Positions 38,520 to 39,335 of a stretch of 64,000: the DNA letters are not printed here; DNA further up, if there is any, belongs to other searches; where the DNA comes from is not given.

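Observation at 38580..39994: Rhs C-terminal tip and its partner gene form an AT-rich swapped-in cassette; the tip is unassigned and the partner is a polytopic membrane protein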

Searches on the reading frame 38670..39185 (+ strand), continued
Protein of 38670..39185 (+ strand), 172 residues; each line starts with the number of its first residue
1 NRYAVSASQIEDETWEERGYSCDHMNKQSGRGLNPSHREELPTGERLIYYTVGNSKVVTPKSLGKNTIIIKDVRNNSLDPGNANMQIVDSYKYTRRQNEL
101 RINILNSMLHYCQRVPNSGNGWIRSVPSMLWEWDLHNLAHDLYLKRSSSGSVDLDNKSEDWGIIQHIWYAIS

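Call 60: find_encoding_contigs(protein=P0115, flank=5000, max_places=3)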
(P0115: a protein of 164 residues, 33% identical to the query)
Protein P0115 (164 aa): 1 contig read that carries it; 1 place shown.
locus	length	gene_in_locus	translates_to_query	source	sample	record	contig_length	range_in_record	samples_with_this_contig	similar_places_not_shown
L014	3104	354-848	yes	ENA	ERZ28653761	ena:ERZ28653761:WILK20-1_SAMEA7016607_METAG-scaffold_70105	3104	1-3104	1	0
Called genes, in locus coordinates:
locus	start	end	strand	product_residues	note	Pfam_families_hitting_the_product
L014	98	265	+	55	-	-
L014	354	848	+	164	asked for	-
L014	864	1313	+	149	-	PF00293:NUDIX, PF22327:Nudt16-like (weak)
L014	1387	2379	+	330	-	PF01757:Acyl_transf_3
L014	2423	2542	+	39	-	-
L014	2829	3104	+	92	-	?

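Call 70: find_related_loci(query=A6, collection=metagenome_contigs, flank=5000)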
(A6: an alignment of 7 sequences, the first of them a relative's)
Query A6 (164 aa) in metagenome_contigs; peptide patterns used: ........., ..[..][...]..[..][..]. (x = any residue, [..] = any of these).
62 stretches matched a pattern; 11 encode a relative of the query (tblastn E <= 1e-3); 10 distinct loci.
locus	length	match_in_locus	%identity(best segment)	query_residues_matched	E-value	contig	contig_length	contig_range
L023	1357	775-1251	57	3-162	1e-62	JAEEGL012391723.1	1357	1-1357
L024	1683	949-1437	49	1-160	3e-46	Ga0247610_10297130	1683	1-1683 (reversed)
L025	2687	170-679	48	4-162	1e-44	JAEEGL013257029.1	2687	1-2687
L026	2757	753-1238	46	2-159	4e-43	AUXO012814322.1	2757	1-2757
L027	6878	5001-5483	46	1-162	1e-41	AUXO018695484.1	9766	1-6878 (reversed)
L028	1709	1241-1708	50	1-155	2e-41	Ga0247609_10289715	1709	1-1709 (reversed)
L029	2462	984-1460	47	8-162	1e-38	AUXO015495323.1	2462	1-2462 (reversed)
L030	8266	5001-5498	40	1-162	1e-36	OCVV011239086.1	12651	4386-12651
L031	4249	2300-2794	38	2-162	5e-30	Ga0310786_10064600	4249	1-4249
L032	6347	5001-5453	45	19-162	3e-39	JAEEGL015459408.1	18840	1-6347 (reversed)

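Call 72: list_cluster_members(proteins=[P0003, P0001, P0120, P0123, P0046, P0083])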
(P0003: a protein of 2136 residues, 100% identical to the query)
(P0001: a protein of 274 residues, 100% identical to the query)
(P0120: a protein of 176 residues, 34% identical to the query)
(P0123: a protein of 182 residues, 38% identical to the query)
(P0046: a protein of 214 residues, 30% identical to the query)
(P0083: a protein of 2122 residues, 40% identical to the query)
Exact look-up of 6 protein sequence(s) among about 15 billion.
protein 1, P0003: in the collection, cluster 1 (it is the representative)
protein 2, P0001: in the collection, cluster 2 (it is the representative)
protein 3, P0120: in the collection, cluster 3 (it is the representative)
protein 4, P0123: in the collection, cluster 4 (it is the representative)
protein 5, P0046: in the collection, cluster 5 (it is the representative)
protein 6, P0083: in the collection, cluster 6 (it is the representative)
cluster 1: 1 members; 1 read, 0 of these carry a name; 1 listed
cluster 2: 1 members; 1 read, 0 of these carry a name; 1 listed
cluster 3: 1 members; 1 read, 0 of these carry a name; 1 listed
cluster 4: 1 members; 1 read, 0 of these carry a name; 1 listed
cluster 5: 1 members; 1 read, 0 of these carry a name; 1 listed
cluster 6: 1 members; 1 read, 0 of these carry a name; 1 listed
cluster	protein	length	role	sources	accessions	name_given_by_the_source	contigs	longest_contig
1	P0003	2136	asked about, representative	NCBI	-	-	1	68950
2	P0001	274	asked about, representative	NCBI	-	-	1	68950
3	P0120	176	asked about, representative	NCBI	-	-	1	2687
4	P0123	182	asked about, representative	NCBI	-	-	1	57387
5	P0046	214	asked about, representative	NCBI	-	-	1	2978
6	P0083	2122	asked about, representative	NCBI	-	-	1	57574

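Call 80: search_solved_structures(query=A2, max_evalue=10)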
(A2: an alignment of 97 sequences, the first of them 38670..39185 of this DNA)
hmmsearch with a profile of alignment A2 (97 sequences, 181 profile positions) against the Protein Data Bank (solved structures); distinct sequences matched with E-value up to 10: 0.

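Call 81: search_protein_families(library=phrogs, proteins=[window:38670-39185:+, P0115, P0122, P0012, P0011], max_evalue=0.1)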
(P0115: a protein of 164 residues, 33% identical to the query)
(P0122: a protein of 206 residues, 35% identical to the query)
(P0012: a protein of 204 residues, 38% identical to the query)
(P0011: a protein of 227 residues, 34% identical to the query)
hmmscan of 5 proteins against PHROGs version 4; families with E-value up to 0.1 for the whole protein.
window:38670-39185:+ (172 aa): 0 families

P0115 (164 aa): 0 families

P0122 (206 aa): 5 families
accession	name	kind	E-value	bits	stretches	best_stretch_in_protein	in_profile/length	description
phrog_806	-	unknown function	2.4e-05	25.4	1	19-109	8-109/187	-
phrog_3727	-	unknown function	0.0016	19.3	1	16-65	2-44/209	-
phrog_2316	-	unknown function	0.021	15.6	1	18-60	6-47/191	-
phrog_9170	-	unknown function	0.032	15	1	18-55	4-44/159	-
phrog_200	-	other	0.094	12.8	0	8-40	70-105/379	lipoprotein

P0012 (204 aa): 3 families
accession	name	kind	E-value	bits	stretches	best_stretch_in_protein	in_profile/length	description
phrog_10385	-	unknown function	4.9e-07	28.2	1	1-51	2048-2097/2333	-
phrog_27855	-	unknown function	0.018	16.3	1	114-187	74-148/160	-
phrog_33182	-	unknown function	0.049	14.6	1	99-148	155-202/285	-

P0011 (227 aa): 0 families

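Call 82: find_encoding_contigs(protein=P0025, flank=5000, max_places=4)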
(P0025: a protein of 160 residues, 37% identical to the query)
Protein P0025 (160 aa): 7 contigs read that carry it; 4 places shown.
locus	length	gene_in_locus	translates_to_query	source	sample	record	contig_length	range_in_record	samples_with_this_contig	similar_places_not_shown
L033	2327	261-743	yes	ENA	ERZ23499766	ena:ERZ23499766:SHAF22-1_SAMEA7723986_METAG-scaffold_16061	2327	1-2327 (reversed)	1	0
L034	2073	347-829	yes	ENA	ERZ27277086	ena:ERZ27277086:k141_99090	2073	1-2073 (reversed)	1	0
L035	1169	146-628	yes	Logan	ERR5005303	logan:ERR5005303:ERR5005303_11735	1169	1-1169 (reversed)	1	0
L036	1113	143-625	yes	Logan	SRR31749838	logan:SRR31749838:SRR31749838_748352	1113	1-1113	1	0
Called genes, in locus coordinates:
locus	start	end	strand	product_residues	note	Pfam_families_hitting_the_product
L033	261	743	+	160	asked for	-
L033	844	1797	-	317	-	PF02779:Transket_pyr, PF02780:Transketolase_C, PF22613:Transketolase_C_1 (weak)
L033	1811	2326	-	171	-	?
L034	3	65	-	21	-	?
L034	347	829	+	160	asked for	-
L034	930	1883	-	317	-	PF02779:Transket_pyr, PF02780:Transketolase_C, PF22613:Transketolase_C_1 (weak)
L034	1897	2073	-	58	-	?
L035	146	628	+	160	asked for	-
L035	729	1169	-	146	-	?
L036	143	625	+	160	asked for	-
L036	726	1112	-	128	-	?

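Call 83: find_encoding_contigs(protein=P0014, flank=5000, max_places=4)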
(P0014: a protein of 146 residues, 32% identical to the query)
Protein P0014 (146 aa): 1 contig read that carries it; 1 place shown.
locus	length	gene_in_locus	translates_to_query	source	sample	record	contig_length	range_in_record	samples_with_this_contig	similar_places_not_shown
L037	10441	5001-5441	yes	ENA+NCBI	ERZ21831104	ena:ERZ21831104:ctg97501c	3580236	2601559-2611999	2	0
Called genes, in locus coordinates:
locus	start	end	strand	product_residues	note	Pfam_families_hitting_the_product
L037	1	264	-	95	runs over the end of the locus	PF01250:Ribosomal_S6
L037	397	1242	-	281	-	PF00950:ABC-3, PF01032:FecCD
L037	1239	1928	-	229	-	PF00005:ABC_tran, PF02463:SMC_N (faint), PF13304:AAA_21 (weak)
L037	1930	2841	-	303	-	PF01297:ZnuA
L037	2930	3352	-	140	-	PF01475:FUR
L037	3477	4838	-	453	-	PF04389:Peptidase_M28 (weak), PF01546:Peptidase_M20, PF07687:M20_dimer (faint)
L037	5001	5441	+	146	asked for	-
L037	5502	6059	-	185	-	PF01966:HD (weak)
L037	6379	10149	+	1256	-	PF04563:RNA_pol_Rpb2_1, PF04561:RNA_pol_Rpb2_2, PF04565:RNA_pol_Rpb2_3, PF10385:RNA_pol_Rpb2_45, PF00562:RNA_pol_Rpb2_6, PF04560:RNA_pol_Rpb2_7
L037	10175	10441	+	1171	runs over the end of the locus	PF04997:RNA_pol_Rpb1_1, PF00623:RNA_pol_Rpb1_2, PF04983:RNA_pol_Rpb1_3, PF05000:RNA_pol_Rpb1_4, PF04998:RNA_pol_Rpb1_5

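Call 86: fold_search(model_id=the predicted structure, library=viral)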
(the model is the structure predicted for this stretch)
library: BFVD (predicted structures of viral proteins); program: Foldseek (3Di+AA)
matches with E <= 10: 121; with E <= 0.001: 1
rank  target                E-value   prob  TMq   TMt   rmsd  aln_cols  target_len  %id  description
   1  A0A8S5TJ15            3.7e-04  1.00  0.33  0.47   4.5        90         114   24  Uncharacterized protein [CrAss-like virus sp. ctyM420]
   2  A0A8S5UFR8            5.0e-01  0.10  0.21  0.14  14.8       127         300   12  Uncharacterized protein [Myoviridae sp. ctcyQ27]
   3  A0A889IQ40            5.4e-01  0.03  0.14  0.12  21.5       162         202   15  (no name in the UniProt tables at hand)
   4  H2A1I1                7.0e-01  0.14  0.21  0.12   4.5        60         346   23  M132.1 protein [Murid herpesvirus 1]
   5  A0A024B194            7.4e-01  0.11  0.19  0.12   4.7        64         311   12  Exopolyphosphatase [Bacillus phage Hakuna]
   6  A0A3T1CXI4            9.6e-01  0.14  0.23  0.13   6.1        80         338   12  Uncharacterized protein [Acanthamoeba castellanii medusavirus J1]
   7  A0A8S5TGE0            1.1e+00  0.11  0.22  0.09   4.4        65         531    8  Putative phosphohydrolase [Myoviridae sp. ctIty1]
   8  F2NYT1                1.1e+00  0.03  0.16  0.17  11.6       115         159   13  Complete DpAV4 genome [Diadromus pulchellus ascovirus 4a]
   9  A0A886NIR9            1.2e+00  0.08  0.24  0.30   9.9       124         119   14  (no name in the UniProt tables at hand)
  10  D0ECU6                1.2e+00  0.03  0.16  0.13  11.8       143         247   14  Mutant DNA polymerase (Fragment) [Human cytomegalovirus]
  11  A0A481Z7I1            1.2e+00  0.09  0.15  0.09  10.7        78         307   12  Putative RING finger E3 ubiquitin ligase [Pithovirus LCPAC202]
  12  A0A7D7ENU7            1.2e+00  0.03  0.10  0.19  10.7        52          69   23  (no name in the UniProt tables at hand)
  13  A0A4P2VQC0            1.3e+00  0.04  0.16  0.05   8.1        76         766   14  (no name in the UniProt tables at hand)
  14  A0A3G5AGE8            1.6e+00  0.08  0.20  0.32   3.7        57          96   10  Uncharacterized protein [Hyperionvirus sp.]
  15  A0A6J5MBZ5            1.8e+00  0.06  0.16  0.27   7.8        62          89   10  Uncharacterized protein [uncultured Caudovirales phage]
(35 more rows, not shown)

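Call 90: find_encoding_contigs(protein=P0110, flank=5000, max_places=4)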
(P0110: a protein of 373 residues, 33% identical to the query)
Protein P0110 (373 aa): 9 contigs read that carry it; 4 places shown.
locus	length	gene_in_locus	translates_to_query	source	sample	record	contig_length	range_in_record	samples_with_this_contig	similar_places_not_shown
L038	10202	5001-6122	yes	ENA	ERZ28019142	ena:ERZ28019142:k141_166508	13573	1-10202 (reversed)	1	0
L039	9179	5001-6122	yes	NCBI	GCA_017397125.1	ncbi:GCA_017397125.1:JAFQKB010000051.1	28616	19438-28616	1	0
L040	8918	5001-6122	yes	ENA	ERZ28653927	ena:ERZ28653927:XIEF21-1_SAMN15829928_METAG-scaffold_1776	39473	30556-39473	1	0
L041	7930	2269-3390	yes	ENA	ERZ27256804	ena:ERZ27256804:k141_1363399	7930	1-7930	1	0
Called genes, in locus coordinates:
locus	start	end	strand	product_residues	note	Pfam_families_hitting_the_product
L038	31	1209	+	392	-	PF03935:SKN1_KRE6_Sbg1 (weak), PF00722:Glyco_hydro_16, PF26113:GH16_XgeA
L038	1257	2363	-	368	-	PF03600:CitMHS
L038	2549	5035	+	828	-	PF25788:Ig_Rha78A_N, PF08531:Bac_rhamnosid_N (weak), PF05592:Bac_rhamnosid, PF17389:Bac_rhamnosid6H, PF17390:Bac_rhamnosid_C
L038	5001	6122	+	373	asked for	-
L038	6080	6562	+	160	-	-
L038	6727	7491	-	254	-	PF01183:Glyco_hydro_25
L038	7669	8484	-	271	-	PF12844:HTH_19, PF13560:HTH_31 (weak), PF01381:HTH_3, PF13443:HTH_26 (faint)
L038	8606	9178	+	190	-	-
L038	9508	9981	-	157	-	-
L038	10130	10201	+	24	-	?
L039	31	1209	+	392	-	PF03935:SKN1_KRE6_Sbg1 (weak), PF00722:Glyco_hydro_16, PF26113:GH16_XgeA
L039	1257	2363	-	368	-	PF03600:CitMHS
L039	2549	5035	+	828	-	PF25788:Ig_Rha78A_N, PF08531:Bac_rhamnosid_N (weak), PF05592:Bac_rhamnosid, PF17389:Bac_rhamnosid6H, PF17390:Bac_rhamnosid_C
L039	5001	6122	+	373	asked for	-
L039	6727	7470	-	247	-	PF01183:Glyco_hydro_25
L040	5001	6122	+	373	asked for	-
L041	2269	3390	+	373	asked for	-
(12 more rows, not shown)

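Call 101: search_protein_families(library=pfam, alignment_id=A2, max_evalue=5)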
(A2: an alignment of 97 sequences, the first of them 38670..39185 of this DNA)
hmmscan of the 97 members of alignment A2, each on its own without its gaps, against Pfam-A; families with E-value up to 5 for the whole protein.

A. member 1, window:38670-39185:+ (172 aa): 0 families

B. families by the number of members that match (of 97 scanned): 57 families (the first 25 are shown)
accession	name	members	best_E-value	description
PF17780.6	OCRE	3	0.027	OCRE domain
PF05928.16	Zea_mays_MuDR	2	0.0099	Zea mays MURB-like protein (MuDR)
PF23198.2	PDE8A_N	2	0.01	PDE8A-like, N-terminal domain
PF00517.22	GP41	2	0.051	Retroviral envelope protein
PF15989.10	DUF4768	2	0.053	Domain of unknown function (DUF4768)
PF20690.3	bDLD3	2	0.12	Bacterial Death-like domain 3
PF22767.2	ThcOx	2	0.2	Cyanobactin oxidase ThcOx,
PF20280.3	CTD4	1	0.00014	C-terminal domain 4 of the ABC-three component (ABC-3C) systems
PF15494.11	SRCR_2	1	0.00026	Scavenger receptor cysteine-rich domain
PF16946.11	Porin_OmpG_1_2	1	0.0009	OMPG-porin 1 family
PF08909.16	DUF1854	1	0.0022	Domain of unknown function (DUF1854)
PF14664.11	RICTOR_N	1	0.0025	Rapamycin-insensitive companion of mTOR, N-term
PF05773.27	RWD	1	0.0035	RWD domain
PF13280.12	WYL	1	0.0048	WYL domain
PF08812.16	YtxC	1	0.0053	YtxC-like family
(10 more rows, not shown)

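Call 102: search_protein_families(library=ncbifam, proteins=[P0115, P0122, P0123, P0014, P0025, P0012, P0061, P0029, P0046, P0036], max_evalue=0.1)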
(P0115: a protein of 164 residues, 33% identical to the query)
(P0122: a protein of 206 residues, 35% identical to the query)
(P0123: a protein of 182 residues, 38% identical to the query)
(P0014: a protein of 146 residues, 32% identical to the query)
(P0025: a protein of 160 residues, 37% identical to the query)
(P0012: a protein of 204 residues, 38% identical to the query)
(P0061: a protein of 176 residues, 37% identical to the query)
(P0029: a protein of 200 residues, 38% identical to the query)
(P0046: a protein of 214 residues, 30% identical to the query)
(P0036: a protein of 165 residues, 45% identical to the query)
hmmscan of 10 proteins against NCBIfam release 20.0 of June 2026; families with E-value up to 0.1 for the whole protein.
P0115 (164 aa): 0 families

P0122 (206 aa): 1 family
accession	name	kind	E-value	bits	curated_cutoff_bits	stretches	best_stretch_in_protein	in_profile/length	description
NF002566.0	PRK02201.1-1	equivalog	0.0052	15.8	342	1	14-47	41-74/380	membrane protein insertase YidC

P0123 (182 aa): 0 families

P0014 (146 aa): 0 families

P0025 (160 aa): 0 families

P0012 (204 aa): 2 families
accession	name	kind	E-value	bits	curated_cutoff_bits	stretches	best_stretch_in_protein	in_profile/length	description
TIGR03696.1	Rhs_assc_core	domain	1.8e-10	41.1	32.5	1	2-47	34-75/76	RHS repeat-associated core domain-containing protein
NF033863.1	immun_TipC_fam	subfamily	0.00045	20.4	30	1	70-147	62-135/198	TipC family immunity protein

P0061 (176 aa): 0 families

P0029 (200 aa): 0 families

P0046 (214 aa): 1 family
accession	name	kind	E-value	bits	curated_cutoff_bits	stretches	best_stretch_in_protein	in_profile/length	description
TIGR03696.1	Rhs_assc_core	domain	8.3e-10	39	32.5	1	1-49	33-75/76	RHS repeat-associated core domain-containing protein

P0036 (165 aa): 0 families
